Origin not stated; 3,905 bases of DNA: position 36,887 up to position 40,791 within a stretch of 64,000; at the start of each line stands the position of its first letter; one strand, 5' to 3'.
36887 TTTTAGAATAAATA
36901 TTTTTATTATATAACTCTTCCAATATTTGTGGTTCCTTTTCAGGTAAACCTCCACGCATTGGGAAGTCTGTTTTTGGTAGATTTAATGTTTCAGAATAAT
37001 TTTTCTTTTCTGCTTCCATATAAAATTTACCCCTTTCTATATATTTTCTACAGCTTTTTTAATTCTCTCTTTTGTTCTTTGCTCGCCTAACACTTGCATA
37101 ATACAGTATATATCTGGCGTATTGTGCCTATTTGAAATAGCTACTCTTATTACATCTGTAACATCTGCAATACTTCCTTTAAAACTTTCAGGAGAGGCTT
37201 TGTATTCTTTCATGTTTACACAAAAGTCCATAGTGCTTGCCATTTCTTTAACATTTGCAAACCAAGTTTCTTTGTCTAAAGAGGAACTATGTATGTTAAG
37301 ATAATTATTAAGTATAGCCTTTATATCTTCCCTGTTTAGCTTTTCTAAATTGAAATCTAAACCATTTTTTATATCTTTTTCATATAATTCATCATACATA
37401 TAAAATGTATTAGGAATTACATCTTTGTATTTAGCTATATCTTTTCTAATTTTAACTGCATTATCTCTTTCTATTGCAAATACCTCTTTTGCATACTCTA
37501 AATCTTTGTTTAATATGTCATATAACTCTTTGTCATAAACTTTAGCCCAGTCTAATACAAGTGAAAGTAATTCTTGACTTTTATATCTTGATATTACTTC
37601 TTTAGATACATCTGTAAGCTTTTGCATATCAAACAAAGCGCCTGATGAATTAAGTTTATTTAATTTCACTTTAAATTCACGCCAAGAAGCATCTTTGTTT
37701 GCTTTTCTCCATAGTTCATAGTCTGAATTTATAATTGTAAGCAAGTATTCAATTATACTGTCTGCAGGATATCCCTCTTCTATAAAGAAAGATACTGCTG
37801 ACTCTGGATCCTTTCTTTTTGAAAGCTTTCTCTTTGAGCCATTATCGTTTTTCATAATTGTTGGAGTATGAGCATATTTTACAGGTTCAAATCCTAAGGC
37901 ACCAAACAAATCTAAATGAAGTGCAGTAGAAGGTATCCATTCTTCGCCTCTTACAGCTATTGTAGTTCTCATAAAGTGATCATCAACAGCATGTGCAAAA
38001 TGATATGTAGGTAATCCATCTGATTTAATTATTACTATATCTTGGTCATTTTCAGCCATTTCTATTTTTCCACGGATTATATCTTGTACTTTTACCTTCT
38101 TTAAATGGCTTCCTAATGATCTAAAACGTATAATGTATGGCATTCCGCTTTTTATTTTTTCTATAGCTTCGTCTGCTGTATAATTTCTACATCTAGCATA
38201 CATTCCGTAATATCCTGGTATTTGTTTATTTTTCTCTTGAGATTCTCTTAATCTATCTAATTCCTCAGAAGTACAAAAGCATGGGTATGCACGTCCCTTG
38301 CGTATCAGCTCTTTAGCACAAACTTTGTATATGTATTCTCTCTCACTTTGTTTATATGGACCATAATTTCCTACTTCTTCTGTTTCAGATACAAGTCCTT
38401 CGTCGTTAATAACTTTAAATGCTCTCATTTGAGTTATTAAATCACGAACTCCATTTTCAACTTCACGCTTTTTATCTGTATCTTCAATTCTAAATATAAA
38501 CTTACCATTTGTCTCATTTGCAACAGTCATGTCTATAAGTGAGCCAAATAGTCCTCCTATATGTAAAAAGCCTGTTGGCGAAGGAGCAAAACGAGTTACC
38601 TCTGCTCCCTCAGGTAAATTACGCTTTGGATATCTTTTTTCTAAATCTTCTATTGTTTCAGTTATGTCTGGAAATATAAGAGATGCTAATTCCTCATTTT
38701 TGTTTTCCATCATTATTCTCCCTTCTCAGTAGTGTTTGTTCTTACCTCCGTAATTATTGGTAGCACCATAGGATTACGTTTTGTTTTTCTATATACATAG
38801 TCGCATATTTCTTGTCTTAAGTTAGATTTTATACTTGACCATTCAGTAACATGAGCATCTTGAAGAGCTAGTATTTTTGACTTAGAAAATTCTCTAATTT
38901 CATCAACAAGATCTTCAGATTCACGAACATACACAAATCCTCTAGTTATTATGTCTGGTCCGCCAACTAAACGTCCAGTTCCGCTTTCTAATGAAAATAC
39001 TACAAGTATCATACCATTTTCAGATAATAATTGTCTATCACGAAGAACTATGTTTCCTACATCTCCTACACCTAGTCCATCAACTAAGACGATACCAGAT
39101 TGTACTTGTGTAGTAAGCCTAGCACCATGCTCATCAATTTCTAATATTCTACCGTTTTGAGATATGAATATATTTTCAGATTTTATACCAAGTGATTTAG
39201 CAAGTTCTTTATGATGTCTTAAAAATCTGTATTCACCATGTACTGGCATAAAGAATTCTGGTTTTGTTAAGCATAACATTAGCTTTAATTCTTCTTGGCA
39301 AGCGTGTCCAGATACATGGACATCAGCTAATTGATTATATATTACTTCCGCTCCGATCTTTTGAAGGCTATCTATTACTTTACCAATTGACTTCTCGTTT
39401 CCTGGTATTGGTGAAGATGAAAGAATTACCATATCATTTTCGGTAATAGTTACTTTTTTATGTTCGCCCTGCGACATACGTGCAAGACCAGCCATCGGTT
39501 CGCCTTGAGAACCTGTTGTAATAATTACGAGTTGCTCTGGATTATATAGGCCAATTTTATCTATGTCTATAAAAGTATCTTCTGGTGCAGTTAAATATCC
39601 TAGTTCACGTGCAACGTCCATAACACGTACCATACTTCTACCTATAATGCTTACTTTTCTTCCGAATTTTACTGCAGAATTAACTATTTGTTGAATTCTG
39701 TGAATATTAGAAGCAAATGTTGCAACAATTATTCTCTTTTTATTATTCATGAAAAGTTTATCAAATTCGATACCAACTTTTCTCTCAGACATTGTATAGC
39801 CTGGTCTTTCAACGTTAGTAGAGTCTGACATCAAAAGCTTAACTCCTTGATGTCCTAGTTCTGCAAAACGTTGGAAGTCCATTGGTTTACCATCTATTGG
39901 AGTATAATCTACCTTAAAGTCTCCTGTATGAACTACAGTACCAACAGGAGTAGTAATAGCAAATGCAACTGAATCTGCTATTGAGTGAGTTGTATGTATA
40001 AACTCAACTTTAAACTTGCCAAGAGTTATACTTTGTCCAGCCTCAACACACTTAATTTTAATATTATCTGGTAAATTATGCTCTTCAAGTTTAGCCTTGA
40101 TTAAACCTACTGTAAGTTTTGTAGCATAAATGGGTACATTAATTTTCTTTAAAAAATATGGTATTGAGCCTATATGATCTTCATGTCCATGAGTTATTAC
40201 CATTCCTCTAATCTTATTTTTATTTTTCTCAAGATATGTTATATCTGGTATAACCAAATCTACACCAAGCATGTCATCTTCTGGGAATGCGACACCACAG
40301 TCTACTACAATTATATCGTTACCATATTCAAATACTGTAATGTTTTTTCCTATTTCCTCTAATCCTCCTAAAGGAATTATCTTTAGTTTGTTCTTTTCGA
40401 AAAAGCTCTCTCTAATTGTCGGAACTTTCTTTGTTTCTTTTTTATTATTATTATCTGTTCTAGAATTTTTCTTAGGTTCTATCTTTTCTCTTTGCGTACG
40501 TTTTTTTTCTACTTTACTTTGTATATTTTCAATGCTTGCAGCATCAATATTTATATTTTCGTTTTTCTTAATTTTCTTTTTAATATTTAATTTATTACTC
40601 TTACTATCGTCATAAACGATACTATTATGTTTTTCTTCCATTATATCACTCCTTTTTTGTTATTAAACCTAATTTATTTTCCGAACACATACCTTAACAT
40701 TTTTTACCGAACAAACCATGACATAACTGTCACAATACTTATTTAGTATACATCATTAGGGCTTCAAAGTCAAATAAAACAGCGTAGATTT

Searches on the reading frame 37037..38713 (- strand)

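Call 35: search_protein_families(library=pfam, proteins=[window:37037-38713:-], max_evalue=0.00001)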
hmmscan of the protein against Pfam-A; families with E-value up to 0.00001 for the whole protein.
window:37037-38713:- (558 aa): 2 families
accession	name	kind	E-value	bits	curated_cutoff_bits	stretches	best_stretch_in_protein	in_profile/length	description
PF00749.27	tRNA-synt_1c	-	1.9e-66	224.5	23.4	1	39-367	3-313/314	tRNA synthetases class I (E and Q), catalytic domain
PF19269.4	Anticodon_2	-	1.2e-08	35.8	23.6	1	426-554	27-140/141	Anticodon binding domain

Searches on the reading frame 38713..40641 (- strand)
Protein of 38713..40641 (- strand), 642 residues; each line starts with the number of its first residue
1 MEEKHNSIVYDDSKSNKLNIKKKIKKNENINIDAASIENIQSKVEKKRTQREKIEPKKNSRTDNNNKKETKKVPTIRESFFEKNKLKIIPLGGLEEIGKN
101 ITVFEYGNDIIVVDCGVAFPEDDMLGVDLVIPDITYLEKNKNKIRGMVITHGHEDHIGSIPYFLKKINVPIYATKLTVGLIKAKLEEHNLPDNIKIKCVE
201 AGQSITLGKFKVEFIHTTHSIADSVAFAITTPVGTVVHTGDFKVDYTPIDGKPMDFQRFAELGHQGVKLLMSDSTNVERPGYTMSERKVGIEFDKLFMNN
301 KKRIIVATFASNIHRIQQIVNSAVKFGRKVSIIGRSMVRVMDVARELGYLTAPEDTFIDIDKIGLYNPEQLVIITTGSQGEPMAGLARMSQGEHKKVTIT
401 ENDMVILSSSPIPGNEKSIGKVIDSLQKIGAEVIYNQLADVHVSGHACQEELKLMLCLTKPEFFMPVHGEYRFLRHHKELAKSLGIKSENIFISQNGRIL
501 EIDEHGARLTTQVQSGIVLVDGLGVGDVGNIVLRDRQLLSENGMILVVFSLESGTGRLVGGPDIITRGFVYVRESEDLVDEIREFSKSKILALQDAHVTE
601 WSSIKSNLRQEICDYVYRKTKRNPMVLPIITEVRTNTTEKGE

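Call 35: search_protein_families(library=pfam, proteins=[window:38713-40641:-], max_evalue=0.00001)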
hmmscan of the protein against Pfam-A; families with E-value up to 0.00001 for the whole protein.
window:38713-40641:- (642 aa): 5 families
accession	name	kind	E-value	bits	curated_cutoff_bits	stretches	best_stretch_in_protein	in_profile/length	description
PF22505.1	RNase_J_b_CASP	-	7.1e-53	178.2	27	1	301-426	1-126/126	Ribonuclease J, beta-CASP domain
PF17770.6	RNase_J_C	-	7.4e-30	104.4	23.8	1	532-633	1-102/102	Ribonuclease J C-terminal domain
PF00753.33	Lactamase_B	-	2.4e-15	57.4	22.7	1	99-243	6-151/196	Metallo-beta-lactamase superfamily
PF07521.17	RMMBL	-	1.5e-10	41.4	21.6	1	438-487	8-59/63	Zn-dependent metallo-hydrolase RNA specificity domain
PF12706.13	Lactamase_B_2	-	1.2e-09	38.5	27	1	135-243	23-144/200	Beta-lactamase superfamily domain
